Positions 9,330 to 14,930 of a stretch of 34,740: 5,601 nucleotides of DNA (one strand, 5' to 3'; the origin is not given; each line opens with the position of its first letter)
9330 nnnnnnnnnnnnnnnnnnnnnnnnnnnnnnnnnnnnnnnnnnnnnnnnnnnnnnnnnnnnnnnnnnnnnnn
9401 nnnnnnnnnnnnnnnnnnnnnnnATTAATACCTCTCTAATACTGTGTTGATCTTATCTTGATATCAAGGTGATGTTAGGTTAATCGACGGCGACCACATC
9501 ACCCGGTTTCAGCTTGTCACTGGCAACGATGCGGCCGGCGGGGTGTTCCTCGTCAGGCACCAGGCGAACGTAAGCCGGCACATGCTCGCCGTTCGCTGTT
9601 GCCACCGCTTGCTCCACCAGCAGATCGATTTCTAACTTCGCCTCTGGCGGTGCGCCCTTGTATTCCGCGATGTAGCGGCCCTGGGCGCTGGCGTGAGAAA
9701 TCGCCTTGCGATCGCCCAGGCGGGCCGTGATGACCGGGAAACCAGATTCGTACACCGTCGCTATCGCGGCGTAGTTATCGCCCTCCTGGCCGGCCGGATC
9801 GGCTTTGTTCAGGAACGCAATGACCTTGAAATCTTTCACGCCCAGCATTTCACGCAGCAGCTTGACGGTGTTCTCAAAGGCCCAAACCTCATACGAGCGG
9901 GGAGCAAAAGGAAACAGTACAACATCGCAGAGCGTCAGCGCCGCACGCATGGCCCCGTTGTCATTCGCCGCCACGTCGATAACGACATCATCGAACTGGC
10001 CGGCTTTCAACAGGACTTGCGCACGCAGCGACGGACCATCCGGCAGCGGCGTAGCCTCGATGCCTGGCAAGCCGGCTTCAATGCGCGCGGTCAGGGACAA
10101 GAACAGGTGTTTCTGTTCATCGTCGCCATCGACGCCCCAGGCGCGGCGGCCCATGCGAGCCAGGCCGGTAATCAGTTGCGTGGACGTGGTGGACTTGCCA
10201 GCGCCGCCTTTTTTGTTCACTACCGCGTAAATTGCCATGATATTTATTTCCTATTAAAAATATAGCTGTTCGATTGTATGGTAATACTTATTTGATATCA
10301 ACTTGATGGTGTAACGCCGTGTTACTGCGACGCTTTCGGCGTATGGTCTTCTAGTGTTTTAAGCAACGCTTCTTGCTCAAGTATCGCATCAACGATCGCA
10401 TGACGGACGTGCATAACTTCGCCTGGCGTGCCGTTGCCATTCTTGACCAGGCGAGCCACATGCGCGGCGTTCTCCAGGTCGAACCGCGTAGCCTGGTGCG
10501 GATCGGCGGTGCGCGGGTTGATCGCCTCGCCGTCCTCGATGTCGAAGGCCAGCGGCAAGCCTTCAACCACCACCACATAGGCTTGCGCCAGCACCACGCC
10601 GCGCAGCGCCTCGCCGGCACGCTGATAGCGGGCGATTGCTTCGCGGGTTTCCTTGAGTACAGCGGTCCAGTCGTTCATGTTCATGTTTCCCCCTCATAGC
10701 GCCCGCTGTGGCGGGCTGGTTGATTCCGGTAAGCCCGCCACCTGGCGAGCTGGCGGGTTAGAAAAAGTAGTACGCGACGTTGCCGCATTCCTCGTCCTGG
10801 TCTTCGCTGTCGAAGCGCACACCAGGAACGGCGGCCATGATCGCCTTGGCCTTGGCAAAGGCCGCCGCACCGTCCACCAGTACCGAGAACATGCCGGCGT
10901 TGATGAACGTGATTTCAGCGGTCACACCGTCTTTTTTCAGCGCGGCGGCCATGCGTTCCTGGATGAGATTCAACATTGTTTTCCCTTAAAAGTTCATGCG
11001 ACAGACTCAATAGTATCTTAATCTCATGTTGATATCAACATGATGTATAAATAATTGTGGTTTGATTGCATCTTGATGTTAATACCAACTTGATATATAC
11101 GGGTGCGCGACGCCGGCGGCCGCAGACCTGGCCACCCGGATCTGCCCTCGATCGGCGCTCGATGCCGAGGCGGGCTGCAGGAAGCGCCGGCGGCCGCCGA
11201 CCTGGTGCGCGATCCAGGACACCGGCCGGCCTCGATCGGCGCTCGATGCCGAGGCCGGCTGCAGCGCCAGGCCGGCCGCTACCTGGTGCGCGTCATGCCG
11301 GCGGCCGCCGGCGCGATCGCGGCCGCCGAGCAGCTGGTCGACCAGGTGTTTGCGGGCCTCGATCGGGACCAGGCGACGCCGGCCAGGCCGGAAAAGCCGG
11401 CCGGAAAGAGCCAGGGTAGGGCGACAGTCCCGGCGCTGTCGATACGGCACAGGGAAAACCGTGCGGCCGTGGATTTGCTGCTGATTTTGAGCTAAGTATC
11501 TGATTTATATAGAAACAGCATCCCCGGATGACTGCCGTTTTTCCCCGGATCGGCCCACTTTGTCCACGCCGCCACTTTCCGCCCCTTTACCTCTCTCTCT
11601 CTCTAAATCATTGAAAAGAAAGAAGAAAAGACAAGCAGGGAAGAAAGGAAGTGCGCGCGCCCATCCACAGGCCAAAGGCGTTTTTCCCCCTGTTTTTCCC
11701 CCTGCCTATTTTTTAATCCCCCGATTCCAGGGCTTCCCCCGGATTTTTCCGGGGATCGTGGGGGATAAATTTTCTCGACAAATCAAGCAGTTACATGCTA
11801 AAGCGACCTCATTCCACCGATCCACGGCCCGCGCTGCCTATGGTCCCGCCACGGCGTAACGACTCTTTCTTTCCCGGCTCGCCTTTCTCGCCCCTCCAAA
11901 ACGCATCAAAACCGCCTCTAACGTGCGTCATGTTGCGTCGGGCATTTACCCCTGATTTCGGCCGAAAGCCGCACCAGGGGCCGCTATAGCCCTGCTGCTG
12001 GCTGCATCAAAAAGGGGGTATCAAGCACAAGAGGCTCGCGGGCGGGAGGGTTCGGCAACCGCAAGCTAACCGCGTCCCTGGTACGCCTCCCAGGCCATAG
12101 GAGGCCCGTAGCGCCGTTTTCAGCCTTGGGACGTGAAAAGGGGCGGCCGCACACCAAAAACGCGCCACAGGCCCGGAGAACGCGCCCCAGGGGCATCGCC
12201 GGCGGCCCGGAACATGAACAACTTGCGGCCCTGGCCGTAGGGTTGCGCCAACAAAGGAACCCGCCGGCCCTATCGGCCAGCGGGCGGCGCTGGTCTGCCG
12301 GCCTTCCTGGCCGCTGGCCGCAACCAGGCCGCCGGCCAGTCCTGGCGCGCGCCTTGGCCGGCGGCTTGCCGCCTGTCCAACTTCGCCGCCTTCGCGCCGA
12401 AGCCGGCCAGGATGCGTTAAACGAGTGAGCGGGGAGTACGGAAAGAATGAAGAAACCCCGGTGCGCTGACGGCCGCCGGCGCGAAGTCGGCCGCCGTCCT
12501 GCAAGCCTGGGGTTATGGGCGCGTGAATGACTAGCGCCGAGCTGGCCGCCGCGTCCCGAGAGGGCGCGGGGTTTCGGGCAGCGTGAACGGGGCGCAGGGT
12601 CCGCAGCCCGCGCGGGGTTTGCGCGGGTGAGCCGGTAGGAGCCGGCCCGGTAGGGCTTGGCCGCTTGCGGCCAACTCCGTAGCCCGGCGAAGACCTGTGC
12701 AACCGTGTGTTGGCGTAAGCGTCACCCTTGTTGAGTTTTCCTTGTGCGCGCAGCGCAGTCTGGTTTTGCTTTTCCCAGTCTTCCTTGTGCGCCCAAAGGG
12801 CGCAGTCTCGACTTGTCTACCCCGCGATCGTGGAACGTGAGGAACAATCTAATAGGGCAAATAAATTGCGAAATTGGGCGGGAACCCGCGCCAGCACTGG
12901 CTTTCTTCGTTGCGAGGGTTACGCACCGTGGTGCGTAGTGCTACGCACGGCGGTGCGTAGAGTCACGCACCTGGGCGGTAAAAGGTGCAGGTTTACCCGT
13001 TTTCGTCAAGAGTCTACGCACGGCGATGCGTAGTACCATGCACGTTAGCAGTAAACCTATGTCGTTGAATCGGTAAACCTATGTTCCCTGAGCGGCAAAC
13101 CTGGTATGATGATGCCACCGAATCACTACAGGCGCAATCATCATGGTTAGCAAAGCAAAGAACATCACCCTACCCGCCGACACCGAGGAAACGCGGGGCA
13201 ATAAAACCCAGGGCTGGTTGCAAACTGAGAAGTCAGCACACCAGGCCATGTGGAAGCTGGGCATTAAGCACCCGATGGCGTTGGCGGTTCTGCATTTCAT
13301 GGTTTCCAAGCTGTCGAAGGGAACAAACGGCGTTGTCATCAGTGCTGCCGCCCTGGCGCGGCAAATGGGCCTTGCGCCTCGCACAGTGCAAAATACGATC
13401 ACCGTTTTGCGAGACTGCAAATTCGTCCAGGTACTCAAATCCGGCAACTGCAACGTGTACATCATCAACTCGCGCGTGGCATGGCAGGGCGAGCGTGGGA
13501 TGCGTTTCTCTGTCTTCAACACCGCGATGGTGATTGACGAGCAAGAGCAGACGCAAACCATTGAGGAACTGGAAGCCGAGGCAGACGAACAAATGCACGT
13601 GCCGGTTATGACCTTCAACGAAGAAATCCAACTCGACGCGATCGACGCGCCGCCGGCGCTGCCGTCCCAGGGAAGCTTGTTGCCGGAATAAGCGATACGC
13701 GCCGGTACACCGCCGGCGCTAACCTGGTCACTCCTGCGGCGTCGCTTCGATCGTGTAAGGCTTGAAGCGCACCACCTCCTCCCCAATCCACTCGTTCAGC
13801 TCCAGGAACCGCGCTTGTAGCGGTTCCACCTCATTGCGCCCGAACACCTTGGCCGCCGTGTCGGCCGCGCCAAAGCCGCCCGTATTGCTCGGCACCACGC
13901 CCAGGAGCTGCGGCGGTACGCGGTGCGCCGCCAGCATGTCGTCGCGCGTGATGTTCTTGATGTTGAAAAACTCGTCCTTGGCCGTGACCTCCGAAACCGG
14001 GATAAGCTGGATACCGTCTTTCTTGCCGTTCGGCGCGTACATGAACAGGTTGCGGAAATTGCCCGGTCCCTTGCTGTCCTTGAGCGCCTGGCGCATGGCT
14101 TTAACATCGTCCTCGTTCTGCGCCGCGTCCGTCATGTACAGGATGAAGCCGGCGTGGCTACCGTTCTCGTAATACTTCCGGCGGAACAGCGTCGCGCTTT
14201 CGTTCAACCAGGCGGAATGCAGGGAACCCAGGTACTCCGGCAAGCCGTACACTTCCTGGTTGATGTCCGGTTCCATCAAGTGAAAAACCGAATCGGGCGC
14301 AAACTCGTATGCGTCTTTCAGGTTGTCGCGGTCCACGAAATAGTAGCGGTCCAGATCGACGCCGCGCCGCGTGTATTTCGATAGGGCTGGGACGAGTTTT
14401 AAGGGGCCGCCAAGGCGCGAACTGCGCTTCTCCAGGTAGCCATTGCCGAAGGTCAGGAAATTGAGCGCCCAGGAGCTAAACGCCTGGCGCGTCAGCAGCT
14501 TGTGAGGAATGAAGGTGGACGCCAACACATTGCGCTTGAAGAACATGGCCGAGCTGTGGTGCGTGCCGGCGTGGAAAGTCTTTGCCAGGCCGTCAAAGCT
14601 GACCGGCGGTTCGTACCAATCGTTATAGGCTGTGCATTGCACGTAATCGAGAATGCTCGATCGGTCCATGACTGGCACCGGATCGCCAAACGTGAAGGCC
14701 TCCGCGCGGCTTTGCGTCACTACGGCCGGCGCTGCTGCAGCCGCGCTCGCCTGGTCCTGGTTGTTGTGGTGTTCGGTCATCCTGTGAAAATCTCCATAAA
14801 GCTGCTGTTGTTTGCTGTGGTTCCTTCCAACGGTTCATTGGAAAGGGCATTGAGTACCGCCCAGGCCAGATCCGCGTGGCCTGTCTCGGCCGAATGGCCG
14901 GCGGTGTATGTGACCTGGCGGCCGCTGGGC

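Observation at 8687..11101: Four arrays of 11-bp-phased TTGAT repeats bracket every gene block of the par region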

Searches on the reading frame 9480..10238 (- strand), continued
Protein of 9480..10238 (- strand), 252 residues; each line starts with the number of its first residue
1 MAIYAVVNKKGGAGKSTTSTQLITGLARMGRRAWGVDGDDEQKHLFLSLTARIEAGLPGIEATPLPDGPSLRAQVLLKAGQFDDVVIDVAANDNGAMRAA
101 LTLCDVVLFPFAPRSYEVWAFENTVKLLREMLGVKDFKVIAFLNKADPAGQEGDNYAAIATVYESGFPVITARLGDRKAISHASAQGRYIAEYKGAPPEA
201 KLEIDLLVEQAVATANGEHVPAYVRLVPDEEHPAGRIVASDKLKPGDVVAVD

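Call 68: find_related_loci(query=A3, collection=viral_contigs, flank=3000)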
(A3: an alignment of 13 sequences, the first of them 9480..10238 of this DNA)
Query A3 (252 aa) in viral_contigs; peptide patterns used: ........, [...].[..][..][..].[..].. (x = any residue, [..] = any of these).
600 stretches matched a pattern (row limit reached: there are more); 218 encode a relative of the query (tblastn E <= 1e-3); the best 80 are kept; 80 distinct loci.
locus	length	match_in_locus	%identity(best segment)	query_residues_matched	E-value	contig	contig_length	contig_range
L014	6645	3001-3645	69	1-215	1e-99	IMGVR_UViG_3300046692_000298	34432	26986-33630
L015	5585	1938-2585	69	1-216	3e-97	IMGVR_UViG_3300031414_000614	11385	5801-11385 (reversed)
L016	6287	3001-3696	54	1-236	6e-77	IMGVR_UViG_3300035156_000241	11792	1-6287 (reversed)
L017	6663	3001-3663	51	1-220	3e-65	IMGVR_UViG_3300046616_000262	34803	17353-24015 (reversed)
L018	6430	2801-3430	51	1-209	4e-63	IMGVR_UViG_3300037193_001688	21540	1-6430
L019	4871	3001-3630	51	1-209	2e-60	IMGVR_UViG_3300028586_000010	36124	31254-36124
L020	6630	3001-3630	49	1-209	3e-60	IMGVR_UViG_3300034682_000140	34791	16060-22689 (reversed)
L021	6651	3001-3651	46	1-207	4e-51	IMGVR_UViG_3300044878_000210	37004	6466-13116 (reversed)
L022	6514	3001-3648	47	1-219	7e-51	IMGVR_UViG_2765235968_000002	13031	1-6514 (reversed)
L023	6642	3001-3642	47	1-217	9e-50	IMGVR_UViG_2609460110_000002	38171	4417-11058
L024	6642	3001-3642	47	1-217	9e-50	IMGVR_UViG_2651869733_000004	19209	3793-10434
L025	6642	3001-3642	47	1-217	9e-50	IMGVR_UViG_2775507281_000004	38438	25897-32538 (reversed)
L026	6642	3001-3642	47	1-217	9e-50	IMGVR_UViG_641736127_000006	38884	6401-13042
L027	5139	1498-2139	47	1-217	9e-50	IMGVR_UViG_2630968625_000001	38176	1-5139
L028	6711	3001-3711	43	1-237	2e-49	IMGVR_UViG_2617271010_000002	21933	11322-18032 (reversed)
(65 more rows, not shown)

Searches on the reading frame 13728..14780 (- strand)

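Call 10: search_protein_families(library=pfam, proteins=[window:13728-14780:-], max_evalue=0.001)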
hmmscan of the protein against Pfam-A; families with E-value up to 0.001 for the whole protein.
window:13728-14780:- (350 aa): 1 family
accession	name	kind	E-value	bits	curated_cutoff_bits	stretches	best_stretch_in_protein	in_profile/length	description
PF04860.17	Phage_portal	-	4.5e-13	49.5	39.1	1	98-325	52-268/321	Phage portal protein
